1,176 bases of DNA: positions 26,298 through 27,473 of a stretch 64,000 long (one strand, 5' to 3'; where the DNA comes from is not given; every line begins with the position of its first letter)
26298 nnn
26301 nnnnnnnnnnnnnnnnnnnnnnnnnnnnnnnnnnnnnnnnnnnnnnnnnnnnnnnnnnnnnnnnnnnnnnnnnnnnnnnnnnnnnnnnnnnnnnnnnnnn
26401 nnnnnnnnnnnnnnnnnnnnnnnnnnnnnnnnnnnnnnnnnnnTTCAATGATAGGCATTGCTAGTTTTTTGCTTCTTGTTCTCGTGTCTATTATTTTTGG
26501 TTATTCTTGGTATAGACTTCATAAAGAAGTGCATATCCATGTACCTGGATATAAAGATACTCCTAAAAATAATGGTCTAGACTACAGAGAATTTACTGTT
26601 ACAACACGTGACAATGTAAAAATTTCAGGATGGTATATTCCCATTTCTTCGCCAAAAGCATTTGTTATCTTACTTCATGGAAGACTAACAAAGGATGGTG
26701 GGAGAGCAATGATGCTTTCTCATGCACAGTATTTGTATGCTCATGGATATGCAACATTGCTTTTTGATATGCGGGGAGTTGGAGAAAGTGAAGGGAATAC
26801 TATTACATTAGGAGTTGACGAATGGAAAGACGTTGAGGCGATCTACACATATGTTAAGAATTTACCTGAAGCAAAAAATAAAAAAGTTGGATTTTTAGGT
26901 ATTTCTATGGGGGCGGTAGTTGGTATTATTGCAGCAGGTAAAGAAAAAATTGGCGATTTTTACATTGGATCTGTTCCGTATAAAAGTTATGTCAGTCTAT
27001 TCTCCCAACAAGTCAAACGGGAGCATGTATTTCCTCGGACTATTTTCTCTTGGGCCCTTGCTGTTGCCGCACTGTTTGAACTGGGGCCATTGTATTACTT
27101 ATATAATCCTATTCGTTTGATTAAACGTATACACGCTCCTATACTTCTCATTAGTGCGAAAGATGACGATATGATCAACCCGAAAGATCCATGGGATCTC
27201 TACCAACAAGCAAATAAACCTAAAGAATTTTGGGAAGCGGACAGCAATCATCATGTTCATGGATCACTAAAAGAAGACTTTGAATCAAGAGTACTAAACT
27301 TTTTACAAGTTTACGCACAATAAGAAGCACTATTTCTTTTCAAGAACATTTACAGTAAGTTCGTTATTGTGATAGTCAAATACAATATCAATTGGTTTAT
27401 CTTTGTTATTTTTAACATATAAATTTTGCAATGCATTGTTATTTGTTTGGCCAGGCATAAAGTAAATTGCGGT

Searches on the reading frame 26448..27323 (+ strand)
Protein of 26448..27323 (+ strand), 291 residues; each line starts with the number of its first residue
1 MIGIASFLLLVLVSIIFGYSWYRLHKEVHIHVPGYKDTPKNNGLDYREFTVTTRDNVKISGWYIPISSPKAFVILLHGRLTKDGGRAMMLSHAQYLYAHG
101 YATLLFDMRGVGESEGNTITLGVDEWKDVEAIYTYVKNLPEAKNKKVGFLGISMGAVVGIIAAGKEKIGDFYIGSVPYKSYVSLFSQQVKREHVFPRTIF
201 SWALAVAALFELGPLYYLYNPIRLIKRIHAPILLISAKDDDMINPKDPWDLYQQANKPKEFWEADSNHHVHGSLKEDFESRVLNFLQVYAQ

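Call 54: search_protein_families(library=pfam, proteins=[window:26448-27323:+], max_evalue=0.01)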
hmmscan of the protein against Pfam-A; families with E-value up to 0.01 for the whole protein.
window:26448-27323:+ (291 aa): 9 families
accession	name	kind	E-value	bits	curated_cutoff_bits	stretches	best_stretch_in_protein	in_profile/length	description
PF12146.15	Hydrolase_4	-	8.8e-14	51.8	27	1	68-164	2-95/239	Serine aminopeptidase, S33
PF02129.25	Peptidase_S15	-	1.9e-11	44.6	23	1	91-165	41-115/262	X-Pro dipeptidyl-peptidase (S15 family)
PF12697.13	Abhydrolase_6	-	2.5e-08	35.3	26.3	1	73-272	1-208/217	Alpha/beta hydrolase family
PF00561.26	Abhydrolase_1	-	3.2e-08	34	25.8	1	73-165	3-89/245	alpha/beta hydrolase fold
PF00326.27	Peptidase_S9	-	8.5e-05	22.6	22.6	1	91-287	5-207/213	Prolyl oligopeptidase family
PF05448.18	AXE1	-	0.00018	20.9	21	0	99-271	108-305/321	Acetyl xylan esterase (AXE1)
PF08840.17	BAAT_C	-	0.00085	19.9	20.9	0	133-163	10-40/210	BAAT / Acyl-CoA thioester hydrolase C terminal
PF03959.19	FSH1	-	0.0035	17.5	21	1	127-270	83-201/211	Serine hydrolase (FSH1)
PF01738.24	DLH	-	0.0055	16.8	21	0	127-166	79-118/217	Dienelactone hydrolase family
